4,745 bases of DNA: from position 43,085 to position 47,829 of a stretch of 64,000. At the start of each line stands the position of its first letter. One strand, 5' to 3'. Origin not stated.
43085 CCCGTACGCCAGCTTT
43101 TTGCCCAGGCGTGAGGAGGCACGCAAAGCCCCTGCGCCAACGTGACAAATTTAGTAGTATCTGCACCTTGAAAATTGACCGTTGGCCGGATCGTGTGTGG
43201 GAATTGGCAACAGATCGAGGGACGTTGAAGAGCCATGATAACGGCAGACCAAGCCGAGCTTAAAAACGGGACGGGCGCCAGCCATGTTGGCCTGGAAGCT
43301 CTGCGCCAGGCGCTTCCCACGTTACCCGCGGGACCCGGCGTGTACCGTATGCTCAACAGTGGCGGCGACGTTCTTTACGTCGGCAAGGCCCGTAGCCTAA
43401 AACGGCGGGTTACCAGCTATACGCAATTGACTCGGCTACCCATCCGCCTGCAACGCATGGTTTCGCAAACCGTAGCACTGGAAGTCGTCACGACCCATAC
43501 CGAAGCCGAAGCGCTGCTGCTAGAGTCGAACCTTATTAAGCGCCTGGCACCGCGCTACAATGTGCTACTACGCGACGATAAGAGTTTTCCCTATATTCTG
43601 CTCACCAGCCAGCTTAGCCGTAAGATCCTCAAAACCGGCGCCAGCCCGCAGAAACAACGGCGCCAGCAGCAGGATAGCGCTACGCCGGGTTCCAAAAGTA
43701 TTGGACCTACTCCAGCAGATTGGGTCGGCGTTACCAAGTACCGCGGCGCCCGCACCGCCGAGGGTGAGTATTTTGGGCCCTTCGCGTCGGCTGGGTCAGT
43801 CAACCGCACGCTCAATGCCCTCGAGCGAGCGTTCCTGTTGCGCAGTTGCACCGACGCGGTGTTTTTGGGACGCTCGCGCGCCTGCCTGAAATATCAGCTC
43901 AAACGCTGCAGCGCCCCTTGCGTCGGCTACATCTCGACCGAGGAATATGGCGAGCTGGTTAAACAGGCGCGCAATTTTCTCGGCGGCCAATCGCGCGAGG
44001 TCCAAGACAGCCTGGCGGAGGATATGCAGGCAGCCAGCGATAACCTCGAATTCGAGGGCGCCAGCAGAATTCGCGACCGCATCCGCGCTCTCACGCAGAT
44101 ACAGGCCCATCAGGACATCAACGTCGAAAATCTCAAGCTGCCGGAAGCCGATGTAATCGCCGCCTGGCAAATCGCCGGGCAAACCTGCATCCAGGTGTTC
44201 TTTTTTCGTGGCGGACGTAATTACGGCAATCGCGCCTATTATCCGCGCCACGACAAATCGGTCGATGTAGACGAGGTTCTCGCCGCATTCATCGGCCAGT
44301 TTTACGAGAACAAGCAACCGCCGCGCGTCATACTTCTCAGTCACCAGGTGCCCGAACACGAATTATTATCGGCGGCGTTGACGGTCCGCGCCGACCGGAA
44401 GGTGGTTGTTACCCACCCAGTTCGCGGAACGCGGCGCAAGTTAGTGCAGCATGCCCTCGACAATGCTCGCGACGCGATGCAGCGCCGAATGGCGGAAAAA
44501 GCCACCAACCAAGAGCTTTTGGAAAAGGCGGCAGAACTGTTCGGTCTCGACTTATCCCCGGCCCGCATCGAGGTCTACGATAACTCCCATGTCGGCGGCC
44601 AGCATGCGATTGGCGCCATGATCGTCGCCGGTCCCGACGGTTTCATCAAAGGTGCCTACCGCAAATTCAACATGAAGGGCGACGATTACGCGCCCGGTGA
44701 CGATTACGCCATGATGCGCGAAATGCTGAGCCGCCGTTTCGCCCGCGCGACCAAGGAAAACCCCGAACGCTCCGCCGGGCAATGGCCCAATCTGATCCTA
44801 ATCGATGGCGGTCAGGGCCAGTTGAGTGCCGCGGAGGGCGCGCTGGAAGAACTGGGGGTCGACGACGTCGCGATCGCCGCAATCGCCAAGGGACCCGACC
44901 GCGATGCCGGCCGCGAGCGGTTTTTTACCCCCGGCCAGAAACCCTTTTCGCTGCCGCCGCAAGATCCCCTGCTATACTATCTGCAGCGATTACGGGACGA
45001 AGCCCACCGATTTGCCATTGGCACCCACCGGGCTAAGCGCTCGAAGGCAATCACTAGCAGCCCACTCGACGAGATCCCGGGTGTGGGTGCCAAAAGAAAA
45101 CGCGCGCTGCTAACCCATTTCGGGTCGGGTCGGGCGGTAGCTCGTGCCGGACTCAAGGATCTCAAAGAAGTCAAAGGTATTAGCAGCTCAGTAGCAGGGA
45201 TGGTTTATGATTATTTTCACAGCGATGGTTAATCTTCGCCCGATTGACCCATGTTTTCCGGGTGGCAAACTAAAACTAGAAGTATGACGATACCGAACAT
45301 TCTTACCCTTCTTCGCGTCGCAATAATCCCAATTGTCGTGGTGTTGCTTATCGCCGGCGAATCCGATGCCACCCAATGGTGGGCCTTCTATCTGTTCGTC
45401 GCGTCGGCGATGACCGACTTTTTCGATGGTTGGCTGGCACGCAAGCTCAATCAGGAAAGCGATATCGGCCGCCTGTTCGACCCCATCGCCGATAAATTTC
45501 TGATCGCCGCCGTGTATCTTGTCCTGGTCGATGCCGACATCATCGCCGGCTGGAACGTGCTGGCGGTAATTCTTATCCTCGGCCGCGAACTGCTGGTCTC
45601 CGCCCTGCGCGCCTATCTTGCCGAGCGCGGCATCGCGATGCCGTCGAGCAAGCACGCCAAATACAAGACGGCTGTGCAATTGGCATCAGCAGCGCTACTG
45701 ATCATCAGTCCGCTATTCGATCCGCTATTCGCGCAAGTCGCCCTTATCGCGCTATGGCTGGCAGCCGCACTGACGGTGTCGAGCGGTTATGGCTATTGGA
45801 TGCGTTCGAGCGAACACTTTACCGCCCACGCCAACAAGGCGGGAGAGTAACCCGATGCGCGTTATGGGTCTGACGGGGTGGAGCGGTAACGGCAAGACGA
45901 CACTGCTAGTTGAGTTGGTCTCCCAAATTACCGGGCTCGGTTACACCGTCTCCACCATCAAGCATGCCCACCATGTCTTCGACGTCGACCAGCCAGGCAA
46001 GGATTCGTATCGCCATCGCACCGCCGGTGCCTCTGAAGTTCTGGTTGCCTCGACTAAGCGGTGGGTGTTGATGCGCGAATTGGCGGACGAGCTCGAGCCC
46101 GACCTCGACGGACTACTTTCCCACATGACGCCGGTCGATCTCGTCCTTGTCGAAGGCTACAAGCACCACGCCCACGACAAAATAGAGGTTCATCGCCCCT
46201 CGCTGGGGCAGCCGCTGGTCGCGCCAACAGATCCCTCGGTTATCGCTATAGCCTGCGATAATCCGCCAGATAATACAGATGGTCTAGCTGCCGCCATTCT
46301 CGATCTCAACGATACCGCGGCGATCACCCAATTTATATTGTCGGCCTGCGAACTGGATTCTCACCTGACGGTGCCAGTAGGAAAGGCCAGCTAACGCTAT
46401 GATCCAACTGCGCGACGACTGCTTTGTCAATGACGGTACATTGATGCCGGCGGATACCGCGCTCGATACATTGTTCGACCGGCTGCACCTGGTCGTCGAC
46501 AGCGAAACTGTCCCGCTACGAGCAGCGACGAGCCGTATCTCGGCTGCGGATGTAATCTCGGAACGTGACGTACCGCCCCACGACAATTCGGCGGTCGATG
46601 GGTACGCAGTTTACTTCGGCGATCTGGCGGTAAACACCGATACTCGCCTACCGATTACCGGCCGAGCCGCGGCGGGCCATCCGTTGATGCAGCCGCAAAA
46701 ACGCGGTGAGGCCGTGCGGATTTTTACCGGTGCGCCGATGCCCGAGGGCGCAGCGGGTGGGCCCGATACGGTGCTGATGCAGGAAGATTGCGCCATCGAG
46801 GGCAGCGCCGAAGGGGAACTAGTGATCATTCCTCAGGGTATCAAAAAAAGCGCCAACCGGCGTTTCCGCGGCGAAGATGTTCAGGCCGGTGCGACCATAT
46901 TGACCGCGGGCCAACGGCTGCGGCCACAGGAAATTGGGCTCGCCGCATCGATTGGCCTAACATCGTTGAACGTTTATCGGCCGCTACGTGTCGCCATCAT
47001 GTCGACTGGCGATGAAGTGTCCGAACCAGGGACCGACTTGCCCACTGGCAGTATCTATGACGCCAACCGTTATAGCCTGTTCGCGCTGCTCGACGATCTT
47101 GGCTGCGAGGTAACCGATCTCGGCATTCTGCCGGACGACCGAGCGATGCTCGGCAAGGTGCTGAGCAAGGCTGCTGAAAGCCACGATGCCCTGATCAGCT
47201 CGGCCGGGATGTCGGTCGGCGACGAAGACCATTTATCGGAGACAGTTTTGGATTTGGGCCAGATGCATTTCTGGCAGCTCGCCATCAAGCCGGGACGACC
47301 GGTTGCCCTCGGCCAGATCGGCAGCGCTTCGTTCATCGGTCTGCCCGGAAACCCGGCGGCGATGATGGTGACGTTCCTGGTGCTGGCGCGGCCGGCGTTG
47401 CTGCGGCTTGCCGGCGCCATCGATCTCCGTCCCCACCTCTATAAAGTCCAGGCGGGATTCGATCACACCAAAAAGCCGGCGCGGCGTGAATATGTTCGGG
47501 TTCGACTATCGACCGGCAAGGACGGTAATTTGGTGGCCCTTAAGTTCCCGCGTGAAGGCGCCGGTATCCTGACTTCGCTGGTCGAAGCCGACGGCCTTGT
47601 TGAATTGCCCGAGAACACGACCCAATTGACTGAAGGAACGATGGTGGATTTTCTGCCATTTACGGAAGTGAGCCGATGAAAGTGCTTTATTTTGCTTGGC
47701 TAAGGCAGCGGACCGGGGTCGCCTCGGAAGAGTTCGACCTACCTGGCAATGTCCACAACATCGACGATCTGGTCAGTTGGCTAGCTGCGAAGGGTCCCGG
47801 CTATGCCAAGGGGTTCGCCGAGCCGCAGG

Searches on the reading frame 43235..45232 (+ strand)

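Call 50: search_protein_families(library=pfam, max_evalue=0.00001, proteins=[window:43235-45232:+])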
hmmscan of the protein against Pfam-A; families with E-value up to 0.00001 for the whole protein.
window:43235-45232:+ (665 aa): 6 families
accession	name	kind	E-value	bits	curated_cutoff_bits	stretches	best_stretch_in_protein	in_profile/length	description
PF08459.17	UvrC_RNaseH_dom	-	1.8e-50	171.3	22.3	1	434-595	2-159/159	UvrC RNAse H endonuclease domain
PF22920.2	UvrC_RNaseH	-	8.8e-36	122.8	24.3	1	304-418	1-116/116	UvrC Ribonuclease H-like domain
PF02151.25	UVR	-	1.1e-08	35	21.5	1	255-286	2-33/36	UvrB/uvrC motif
PF01541.30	GIY-YIG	-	5.2e-08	33.5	22.6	1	35-109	3-78/78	GIY-YIG catalytic domain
PF14520.12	HHH_5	-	1.6e-07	32.1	27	1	610-657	3-51/57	Helix-hairpin-helix domain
PF12826.13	HHH_2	-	1.6e-07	31.8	27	1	614-664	8-58/64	Helix-hairpin-helix motif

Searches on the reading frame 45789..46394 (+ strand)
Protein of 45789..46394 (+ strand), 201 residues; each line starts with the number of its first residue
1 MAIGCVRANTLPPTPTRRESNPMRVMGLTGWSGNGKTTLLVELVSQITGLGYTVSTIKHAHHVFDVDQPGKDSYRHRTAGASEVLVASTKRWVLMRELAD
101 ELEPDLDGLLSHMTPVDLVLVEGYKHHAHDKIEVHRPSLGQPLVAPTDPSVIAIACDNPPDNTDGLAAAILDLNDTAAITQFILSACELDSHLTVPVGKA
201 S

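Call 74: search_protein_families(library=pfam, max_evalue=0.00001, proteins=[window:45789-46394:+])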
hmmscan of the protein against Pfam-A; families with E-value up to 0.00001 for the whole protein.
window:45789-46394:+ (201 aa): 1 family
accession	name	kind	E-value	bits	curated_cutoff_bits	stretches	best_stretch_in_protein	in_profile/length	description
PF03205.20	MobB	-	4.3e-49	166.2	26.6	1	25-157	1-133/133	Molybdopterin guanine dinucleotide synthesis protein B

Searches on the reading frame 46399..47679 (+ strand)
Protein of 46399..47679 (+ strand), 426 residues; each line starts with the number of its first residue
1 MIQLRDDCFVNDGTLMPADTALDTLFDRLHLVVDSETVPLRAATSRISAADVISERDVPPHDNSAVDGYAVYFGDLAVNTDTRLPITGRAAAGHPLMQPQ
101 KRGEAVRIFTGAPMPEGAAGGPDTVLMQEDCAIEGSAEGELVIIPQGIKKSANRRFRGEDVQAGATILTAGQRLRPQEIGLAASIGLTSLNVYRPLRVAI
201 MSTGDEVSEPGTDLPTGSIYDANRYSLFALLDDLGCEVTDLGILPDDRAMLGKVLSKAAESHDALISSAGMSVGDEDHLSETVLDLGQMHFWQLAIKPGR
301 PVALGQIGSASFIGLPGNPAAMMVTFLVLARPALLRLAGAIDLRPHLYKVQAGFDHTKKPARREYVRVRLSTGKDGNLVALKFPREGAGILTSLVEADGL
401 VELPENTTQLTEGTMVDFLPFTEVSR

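Call 74: search_protein_families(library=pfam, max_evalue=0.00001, proteins=[window:46399-47679:+])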
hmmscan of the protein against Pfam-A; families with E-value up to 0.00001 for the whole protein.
window:46399-47679:+ (426 aa): 3 families
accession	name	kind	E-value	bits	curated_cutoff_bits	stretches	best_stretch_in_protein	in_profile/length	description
PF03453.22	MoeA_N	-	6.4e-42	143.4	30.8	1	17-186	2-160/160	MoeA N-terminal region (domain I and II)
PF00994.29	MoCF_biosynth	-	2e-29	102.6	26.6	1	199-335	1-143/144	Probable molybdopterin binding domain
PF03454.20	MoeA_C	-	4.2e-19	69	22.1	1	349-421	1-72/72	MoeA C-terminal region (domain IV)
